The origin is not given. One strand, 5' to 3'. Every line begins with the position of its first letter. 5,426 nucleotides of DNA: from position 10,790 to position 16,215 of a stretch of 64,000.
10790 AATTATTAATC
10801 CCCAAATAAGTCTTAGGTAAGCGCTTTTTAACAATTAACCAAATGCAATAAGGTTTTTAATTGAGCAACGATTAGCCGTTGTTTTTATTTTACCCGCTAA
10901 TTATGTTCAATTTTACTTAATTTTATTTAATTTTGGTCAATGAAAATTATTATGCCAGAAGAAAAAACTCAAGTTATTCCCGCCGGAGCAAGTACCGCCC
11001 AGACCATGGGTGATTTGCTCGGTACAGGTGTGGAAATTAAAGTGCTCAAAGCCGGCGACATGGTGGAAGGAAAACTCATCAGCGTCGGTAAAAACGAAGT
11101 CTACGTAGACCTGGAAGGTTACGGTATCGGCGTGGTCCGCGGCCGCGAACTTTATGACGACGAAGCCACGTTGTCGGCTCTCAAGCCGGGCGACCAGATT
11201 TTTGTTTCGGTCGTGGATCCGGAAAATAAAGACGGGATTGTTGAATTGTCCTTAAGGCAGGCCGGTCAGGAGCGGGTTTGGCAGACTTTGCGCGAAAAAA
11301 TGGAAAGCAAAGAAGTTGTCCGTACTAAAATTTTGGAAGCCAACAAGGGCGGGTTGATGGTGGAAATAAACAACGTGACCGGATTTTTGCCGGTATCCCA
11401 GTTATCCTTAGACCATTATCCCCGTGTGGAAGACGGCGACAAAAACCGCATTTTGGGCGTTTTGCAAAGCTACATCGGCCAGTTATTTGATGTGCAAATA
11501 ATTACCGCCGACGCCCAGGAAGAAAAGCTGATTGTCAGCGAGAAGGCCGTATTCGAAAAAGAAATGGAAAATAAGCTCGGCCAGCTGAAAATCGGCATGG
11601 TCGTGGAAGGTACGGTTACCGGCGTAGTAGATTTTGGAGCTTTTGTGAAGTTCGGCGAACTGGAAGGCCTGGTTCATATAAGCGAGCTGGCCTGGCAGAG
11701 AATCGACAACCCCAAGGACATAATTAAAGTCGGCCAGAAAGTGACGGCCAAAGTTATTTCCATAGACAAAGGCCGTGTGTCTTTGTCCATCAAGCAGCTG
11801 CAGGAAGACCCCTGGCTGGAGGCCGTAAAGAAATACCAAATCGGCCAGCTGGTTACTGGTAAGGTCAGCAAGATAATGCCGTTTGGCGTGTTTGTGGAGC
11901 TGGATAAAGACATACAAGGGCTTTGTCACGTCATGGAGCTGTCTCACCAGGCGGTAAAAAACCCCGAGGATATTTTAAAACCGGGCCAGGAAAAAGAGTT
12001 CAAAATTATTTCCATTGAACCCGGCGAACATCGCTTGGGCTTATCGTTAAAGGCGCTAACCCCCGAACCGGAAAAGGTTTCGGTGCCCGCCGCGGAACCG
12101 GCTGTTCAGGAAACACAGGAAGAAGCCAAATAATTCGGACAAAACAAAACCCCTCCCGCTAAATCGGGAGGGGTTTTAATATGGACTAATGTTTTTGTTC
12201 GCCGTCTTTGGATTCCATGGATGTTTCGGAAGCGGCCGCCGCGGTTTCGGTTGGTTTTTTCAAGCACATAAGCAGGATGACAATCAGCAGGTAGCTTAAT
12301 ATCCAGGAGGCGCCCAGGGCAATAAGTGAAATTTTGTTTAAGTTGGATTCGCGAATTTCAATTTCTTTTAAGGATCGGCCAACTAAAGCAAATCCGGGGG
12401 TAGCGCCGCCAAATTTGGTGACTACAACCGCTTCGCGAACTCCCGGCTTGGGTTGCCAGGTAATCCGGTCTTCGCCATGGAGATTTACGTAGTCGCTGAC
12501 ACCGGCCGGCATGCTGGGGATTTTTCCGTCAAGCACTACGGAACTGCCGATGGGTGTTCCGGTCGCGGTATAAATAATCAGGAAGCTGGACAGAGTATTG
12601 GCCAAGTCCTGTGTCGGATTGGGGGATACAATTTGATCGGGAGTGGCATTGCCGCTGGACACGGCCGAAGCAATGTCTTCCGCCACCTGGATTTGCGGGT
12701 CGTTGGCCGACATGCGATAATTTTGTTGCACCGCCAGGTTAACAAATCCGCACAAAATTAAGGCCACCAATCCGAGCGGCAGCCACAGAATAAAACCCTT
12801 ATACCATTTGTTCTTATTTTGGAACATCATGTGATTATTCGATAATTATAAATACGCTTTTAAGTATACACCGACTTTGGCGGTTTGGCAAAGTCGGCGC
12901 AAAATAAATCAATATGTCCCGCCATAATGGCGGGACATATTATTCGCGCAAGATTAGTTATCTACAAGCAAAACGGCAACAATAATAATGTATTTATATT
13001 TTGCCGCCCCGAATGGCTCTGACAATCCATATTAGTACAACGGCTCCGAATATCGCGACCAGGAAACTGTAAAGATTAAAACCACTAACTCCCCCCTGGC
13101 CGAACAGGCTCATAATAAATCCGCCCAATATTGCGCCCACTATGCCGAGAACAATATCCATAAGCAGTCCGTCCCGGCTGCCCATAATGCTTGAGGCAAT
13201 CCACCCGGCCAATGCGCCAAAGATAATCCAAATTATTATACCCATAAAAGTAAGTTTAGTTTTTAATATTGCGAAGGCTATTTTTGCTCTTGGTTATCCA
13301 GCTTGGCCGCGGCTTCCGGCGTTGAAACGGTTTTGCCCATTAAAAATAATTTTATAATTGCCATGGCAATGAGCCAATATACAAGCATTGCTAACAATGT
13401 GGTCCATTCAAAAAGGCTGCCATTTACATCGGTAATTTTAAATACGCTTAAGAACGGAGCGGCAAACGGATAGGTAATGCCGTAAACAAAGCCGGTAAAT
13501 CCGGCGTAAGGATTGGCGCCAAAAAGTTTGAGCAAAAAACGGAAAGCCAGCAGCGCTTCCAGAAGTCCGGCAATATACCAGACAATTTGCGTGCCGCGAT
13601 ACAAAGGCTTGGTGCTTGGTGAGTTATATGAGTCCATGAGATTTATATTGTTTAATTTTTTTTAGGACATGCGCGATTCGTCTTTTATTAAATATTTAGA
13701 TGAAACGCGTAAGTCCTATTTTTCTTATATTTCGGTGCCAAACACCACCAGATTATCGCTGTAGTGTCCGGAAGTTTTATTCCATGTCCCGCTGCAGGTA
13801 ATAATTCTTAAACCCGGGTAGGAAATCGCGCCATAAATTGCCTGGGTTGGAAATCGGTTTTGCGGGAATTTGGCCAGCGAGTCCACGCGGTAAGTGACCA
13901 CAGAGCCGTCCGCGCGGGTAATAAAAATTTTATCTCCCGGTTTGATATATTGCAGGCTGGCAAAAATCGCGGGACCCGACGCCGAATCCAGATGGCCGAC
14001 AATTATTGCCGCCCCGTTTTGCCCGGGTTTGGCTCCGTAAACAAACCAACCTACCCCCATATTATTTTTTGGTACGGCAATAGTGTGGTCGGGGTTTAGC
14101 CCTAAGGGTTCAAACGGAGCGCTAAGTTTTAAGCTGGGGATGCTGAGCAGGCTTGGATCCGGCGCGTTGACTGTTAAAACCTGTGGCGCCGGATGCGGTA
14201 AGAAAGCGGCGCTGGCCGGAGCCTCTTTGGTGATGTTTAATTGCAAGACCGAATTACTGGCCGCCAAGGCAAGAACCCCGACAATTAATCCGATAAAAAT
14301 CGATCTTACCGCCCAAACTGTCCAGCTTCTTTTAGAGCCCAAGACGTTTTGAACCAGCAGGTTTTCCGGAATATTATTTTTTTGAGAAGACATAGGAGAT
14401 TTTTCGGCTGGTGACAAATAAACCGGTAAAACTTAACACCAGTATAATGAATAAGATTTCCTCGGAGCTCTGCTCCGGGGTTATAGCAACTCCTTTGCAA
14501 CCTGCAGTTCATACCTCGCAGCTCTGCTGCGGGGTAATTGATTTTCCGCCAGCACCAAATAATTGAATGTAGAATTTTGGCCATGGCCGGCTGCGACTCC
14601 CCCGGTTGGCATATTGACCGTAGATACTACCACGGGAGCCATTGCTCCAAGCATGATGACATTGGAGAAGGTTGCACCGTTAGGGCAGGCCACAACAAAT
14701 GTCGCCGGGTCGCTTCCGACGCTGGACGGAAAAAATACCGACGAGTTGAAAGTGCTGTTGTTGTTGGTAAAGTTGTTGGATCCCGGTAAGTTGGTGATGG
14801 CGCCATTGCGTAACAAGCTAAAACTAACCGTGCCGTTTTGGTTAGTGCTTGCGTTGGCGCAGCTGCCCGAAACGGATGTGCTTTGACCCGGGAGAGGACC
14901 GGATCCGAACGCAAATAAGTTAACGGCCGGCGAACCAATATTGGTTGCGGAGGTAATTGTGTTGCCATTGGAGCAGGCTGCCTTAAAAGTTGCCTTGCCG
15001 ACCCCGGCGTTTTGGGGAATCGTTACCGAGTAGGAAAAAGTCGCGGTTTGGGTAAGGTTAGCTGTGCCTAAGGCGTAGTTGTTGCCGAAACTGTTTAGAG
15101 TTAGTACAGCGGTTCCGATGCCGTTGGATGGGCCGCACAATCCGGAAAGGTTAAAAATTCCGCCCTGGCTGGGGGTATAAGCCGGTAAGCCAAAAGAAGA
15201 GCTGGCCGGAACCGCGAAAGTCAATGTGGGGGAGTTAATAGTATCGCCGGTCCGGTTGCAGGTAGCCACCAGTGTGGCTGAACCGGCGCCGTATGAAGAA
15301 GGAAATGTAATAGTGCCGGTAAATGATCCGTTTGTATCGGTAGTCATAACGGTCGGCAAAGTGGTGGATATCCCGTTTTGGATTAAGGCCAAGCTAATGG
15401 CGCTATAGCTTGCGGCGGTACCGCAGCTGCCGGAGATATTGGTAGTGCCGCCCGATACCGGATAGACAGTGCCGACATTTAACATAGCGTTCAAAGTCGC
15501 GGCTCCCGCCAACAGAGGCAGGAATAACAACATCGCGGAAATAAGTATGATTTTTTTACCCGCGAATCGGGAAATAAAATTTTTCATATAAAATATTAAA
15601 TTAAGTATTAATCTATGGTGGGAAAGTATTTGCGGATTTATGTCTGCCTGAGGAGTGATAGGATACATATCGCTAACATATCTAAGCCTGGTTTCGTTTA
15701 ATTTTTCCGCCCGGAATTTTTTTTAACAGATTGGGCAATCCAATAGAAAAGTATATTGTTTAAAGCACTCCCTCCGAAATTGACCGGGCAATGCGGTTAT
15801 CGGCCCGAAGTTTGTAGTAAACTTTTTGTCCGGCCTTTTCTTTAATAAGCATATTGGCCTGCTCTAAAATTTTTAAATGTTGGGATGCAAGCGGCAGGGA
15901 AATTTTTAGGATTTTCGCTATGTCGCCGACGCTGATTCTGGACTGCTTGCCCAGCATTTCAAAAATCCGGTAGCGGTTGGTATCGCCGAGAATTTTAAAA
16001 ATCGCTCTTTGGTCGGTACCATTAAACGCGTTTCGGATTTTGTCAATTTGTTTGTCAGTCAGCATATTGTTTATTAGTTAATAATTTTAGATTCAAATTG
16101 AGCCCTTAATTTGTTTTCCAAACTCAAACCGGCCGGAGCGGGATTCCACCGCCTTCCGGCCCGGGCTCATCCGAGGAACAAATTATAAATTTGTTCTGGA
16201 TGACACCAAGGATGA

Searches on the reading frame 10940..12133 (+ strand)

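Call 15: search_protein_families(library=pfam, proteins=[window:10940-12133:+], max_evalue=0.001)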
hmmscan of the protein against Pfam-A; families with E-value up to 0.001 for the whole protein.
window:10940-12133:+ (397 aa): 4 families
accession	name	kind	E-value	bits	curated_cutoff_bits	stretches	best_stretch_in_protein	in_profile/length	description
PF00575.29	S1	-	5.6e-48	161.7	22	3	216-285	2-74/74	S1 RNA binding domain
PF23459.1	S1_RRP5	-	2e-19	70.3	27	1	300-370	2-72/72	RRP5 S1 domain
PF21710.3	Spt6_S1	-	2.6e-05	24.9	27.5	0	216-284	14-84/91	Spt6, S1/OB domain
PF13509.12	S1_2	-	4.8e-05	23.8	21.8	0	218-251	1-35/61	S1 domain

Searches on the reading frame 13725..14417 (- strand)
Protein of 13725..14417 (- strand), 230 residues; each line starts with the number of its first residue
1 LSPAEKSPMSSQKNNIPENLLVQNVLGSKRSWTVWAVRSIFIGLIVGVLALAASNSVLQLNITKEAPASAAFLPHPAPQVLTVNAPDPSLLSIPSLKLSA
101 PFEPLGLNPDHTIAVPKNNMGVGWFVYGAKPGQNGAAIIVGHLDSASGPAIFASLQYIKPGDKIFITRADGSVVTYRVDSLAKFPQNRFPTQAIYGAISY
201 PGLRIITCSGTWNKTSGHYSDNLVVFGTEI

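Call 15: search_protein_families(library=pfam, proteins=[window:13725-14417:-], max_evalue=0.001)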
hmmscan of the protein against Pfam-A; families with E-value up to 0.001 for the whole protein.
window:13725-14417:- (230 aa): 1 family
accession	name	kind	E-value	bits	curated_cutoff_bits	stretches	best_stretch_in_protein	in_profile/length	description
PF04203.18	Sortase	-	2.7e-19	69.6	26.6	1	91-228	1-123/125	Sortase domain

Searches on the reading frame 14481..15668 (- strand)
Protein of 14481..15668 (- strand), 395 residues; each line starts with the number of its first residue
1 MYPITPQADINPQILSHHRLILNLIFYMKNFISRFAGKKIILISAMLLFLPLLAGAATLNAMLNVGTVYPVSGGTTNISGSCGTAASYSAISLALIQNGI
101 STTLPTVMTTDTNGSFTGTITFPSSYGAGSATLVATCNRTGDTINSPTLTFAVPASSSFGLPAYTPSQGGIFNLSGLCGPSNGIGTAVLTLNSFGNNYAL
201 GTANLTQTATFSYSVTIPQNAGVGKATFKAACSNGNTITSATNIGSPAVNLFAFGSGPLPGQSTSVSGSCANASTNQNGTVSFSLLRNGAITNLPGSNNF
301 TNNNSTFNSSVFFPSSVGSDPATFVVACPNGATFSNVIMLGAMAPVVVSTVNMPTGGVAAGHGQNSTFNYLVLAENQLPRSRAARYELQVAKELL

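Call 3: search_protein_families(library=pfam, proteins=[window:14481-15668:-], max_evalue=0.01)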
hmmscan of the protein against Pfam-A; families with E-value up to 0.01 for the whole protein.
window:14481-15668:- (395 aa): 1 family
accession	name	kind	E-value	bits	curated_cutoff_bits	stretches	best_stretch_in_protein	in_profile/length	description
PF19271.4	Nis1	-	4.1e-05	24.6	27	0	197-233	59-95/114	Nis1 family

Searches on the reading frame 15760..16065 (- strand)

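Call 67: search_protein_families(library=pfam, proteins=[window:15760-16065:-], max_evalue=0.01)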
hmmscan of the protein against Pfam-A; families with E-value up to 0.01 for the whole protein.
window:15760-16065:- (101 aa): 9 families
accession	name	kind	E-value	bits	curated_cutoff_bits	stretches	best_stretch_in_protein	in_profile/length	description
PF01022.26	HTH_5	-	4.4e-08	33.3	22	1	29-73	2-45/47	Bacterial regulatory protein, arsR family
PF12840.13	HTH_20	-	5.1e-08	33.2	27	1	26-73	1-48/51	Helix-turn-helix domain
PF13412.12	HTH_24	-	1.1e-07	31.7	21.9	1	28-72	2-46/48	Winged helix-turn-helix DNA-binding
PF01047.28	MarR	-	2.3e-05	24.6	24.6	1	31-76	5-50/59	MarR family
PF12802.13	MarR_2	-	2.5e-05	24.8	27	1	31-77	7-54/61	MarR family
PF08279.18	HTH_11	-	0.00019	21.7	25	1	32-84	3-54/55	HTH domain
PF04967.18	HTH_10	-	0.0016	18.6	23.1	0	43-68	23-48/53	HTH DNA binding domain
PF21476.4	PF0610-like_N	-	0.003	18.2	33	1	29-65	1-36/50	PF0610-like, N-terminal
PF03374.19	ANT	-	0.0074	17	25.3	0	38-90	18-68/108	Phage antirepressor protein KilAC domain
